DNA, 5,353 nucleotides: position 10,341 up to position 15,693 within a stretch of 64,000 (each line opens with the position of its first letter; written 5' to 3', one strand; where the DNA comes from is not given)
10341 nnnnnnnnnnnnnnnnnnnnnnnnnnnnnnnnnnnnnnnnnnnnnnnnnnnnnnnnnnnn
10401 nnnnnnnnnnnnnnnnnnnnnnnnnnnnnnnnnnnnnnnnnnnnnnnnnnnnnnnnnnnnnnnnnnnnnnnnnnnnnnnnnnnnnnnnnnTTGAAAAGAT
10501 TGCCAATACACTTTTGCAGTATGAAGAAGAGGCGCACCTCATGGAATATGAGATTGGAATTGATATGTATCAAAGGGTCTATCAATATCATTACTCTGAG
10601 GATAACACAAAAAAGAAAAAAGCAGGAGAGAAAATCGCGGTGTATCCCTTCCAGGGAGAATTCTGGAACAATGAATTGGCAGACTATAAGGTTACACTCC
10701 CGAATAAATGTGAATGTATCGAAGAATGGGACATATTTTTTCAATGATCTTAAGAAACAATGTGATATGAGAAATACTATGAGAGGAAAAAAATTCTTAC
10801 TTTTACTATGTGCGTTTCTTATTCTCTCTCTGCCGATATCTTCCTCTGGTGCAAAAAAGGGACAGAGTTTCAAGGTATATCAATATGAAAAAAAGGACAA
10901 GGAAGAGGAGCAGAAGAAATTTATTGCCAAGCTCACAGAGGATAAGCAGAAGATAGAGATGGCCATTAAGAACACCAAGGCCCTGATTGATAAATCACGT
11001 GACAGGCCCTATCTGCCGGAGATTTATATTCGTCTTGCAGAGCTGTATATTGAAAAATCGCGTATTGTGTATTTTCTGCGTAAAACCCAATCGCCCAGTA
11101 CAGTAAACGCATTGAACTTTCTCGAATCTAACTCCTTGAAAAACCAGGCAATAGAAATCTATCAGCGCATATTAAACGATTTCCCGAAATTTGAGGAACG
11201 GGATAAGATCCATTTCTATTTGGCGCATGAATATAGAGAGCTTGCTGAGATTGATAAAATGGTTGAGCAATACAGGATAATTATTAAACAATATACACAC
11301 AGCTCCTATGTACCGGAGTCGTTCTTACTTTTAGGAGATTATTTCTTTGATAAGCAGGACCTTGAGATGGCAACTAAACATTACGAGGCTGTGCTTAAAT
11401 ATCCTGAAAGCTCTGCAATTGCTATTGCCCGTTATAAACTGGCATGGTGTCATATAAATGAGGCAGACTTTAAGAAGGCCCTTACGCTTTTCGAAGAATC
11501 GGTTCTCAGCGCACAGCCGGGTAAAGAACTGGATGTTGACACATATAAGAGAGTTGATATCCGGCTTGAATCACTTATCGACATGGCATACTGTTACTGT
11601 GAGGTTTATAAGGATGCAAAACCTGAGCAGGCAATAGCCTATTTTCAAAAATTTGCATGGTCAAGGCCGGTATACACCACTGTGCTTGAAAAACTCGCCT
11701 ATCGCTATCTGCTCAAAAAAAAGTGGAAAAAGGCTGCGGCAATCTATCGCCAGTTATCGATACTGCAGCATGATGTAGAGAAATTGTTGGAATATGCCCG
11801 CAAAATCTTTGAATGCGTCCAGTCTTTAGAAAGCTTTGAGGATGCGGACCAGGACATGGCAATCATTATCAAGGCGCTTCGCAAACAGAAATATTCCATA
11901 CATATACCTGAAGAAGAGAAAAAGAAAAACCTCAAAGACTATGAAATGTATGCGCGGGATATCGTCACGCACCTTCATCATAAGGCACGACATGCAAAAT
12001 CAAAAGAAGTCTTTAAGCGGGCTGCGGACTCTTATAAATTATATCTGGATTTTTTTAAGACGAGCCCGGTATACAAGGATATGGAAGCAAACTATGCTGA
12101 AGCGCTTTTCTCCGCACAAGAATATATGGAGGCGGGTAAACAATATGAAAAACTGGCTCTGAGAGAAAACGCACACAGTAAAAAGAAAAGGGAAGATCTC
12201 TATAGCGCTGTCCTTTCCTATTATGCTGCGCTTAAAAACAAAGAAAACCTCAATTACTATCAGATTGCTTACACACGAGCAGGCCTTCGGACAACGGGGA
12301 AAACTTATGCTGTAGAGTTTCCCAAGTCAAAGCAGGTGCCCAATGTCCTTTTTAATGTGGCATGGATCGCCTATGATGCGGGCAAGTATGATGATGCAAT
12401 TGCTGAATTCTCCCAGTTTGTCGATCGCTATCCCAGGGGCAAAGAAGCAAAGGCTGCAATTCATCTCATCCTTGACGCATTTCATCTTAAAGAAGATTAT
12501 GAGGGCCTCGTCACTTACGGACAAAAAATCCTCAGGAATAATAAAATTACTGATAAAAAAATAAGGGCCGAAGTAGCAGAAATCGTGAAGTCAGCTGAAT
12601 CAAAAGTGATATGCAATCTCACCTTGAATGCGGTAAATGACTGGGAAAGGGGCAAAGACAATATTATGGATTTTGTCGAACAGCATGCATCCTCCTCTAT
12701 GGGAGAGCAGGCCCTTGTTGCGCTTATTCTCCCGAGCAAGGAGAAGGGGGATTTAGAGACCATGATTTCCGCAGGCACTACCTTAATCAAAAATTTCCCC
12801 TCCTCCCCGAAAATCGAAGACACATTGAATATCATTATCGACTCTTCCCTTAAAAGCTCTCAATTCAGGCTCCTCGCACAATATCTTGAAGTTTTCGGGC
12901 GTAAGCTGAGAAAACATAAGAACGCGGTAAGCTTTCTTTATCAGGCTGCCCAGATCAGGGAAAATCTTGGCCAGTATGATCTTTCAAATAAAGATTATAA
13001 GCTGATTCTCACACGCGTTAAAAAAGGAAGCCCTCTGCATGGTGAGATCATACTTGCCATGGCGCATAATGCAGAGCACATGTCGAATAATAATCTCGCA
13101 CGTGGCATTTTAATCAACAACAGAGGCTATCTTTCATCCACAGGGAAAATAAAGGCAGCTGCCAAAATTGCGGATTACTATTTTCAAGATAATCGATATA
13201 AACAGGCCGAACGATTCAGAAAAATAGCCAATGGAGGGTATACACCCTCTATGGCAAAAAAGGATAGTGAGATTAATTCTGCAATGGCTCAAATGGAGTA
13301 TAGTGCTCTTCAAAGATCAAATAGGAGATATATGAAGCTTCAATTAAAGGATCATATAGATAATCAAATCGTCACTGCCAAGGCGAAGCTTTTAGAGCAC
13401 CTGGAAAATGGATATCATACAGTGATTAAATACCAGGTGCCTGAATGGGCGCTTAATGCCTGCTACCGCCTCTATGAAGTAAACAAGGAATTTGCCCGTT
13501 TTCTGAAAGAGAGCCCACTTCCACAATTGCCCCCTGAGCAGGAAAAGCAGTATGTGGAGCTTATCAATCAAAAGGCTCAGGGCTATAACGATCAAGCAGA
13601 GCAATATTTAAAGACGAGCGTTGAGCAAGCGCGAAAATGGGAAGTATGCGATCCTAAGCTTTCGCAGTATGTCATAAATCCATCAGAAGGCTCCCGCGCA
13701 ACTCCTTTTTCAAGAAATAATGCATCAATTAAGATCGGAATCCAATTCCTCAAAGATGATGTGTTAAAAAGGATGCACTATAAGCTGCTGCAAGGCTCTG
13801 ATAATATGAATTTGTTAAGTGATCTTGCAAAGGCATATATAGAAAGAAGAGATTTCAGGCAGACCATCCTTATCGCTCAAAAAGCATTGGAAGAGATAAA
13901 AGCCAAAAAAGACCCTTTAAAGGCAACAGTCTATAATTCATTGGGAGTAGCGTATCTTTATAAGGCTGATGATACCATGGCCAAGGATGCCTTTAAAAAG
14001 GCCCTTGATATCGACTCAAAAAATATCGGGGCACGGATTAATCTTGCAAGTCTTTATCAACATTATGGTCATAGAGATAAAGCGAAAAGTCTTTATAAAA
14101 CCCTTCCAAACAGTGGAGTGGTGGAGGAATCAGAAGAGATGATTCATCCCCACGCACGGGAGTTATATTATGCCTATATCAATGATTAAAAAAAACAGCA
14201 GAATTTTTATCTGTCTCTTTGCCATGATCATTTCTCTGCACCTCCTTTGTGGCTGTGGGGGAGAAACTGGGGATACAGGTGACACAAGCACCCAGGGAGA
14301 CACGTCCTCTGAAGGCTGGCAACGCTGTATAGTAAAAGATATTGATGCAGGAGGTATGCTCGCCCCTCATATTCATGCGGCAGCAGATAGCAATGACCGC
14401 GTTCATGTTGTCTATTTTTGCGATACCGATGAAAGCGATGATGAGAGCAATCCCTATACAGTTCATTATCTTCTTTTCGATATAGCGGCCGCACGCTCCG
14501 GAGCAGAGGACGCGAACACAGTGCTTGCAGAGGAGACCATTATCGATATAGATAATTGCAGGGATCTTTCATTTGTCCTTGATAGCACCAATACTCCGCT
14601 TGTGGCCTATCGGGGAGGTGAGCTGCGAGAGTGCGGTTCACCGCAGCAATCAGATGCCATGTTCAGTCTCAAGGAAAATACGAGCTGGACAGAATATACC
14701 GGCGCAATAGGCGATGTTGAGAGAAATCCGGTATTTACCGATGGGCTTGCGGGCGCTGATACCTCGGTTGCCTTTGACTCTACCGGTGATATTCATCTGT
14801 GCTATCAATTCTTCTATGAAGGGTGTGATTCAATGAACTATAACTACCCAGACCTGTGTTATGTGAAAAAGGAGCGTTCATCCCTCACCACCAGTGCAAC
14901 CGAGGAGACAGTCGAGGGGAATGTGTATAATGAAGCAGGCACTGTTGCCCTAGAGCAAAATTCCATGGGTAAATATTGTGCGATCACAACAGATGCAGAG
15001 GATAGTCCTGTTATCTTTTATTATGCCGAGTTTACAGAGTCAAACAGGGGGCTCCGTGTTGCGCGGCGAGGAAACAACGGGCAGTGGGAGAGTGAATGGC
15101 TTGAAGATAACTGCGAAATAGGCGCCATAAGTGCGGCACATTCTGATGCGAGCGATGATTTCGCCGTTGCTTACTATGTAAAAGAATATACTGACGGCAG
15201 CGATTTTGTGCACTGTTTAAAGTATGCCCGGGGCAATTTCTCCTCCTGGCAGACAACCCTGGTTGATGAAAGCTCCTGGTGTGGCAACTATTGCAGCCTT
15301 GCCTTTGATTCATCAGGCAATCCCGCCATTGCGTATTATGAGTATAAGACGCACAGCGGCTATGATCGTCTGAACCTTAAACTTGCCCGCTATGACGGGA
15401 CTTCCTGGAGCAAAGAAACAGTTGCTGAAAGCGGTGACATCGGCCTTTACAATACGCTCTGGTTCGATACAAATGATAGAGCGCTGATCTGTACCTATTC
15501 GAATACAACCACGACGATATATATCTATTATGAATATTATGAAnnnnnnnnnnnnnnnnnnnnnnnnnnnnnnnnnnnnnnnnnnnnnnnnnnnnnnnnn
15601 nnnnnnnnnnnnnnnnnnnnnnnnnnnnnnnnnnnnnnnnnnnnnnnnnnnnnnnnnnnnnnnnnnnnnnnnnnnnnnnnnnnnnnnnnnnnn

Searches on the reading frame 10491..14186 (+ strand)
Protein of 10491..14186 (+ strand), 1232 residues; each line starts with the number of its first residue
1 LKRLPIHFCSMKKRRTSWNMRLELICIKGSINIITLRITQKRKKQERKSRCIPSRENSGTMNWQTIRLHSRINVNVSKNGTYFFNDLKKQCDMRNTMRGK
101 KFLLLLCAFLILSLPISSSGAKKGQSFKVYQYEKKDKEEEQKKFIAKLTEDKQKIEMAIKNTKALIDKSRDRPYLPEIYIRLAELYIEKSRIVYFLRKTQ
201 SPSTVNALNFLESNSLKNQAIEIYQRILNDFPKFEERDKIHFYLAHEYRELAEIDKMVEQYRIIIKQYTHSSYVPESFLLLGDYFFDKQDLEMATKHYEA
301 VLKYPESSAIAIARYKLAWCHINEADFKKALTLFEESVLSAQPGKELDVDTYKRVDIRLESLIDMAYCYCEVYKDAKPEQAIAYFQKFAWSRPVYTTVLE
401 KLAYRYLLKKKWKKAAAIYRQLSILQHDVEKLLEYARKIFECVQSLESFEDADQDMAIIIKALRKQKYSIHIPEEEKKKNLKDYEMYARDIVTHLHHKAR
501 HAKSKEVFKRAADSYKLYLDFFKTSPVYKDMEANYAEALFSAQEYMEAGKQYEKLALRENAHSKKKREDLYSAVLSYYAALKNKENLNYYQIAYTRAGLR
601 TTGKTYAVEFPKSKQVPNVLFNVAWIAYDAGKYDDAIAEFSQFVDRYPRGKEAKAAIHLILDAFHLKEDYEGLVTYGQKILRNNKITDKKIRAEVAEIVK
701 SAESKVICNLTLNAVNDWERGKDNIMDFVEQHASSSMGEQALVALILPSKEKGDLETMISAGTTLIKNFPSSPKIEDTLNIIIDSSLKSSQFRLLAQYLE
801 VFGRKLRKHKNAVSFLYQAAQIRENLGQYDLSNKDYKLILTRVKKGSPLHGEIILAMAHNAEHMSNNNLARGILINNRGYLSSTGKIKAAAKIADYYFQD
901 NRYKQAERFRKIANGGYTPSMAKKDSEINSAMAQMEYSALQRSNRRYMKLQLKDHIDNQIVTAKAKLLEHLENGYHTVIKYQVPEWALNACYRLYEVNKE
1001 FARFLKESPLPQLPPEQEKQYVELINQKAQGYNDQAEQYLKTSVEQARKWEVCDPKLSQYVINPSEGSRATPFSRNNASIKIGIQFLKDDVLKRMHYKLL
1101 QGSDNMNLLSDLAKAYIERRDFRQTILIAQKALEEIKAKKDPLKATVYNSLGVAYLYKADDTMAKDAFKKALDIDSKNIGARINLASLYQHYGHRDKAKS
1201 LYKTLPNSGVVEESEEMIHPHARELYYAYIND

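Call 43: search_protein_families(library=pfam, proteins=[window:10491-14186:+], max_evalue=0.00001)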
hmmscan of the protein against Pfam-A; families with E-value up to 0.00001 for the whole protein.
window:10491-14186:+ (1232 aa): 6 families
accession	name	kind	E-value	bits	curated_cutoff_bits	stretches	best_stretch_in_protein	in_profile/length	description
PF13424.12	TPR_12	-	9.4e-13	48.6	30.1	0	1107-1175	4-75/77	Tetratricopeptide repeat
PF14559.12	TPR_19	-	9.8e-12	45.5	25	0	1164-1208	10-54/68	Tetratricopeptide repeat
PF13174.12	TPR_6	-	1.4e-10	41.6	26.3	0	619-648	2-31/33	Tetratricopeptide repeat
PF13432.12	TPR_16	-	4.2e-10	40.3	32.7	0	624-654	4-34/65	Tetratricopeptide repeat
PF07719.23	TPR_2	-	3.2e-07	30.4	27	0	618-648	2-32/34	Tetratricopeptide repeat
PF13431.12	TPR_17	-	1.4e-06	28.6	24.4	0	1167-1197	1-31/34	Tetratricopeptide repeat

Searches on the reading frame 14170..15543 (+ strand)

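Call 35: search_protein_families(library=pfam, proteins=[window:14170-15543:+], max_evalue=0.00001)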
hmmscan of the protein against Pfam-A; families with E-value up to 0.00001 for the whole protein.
window:14170-15543:+ (458 aa): 1 family
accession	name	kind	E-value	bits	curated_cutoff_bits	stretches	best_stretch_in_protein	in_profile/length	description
PF15892.11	BNR_4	-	3.6e-08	33.5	27.3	0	203-312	158-270/272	BNR repeat-containing family member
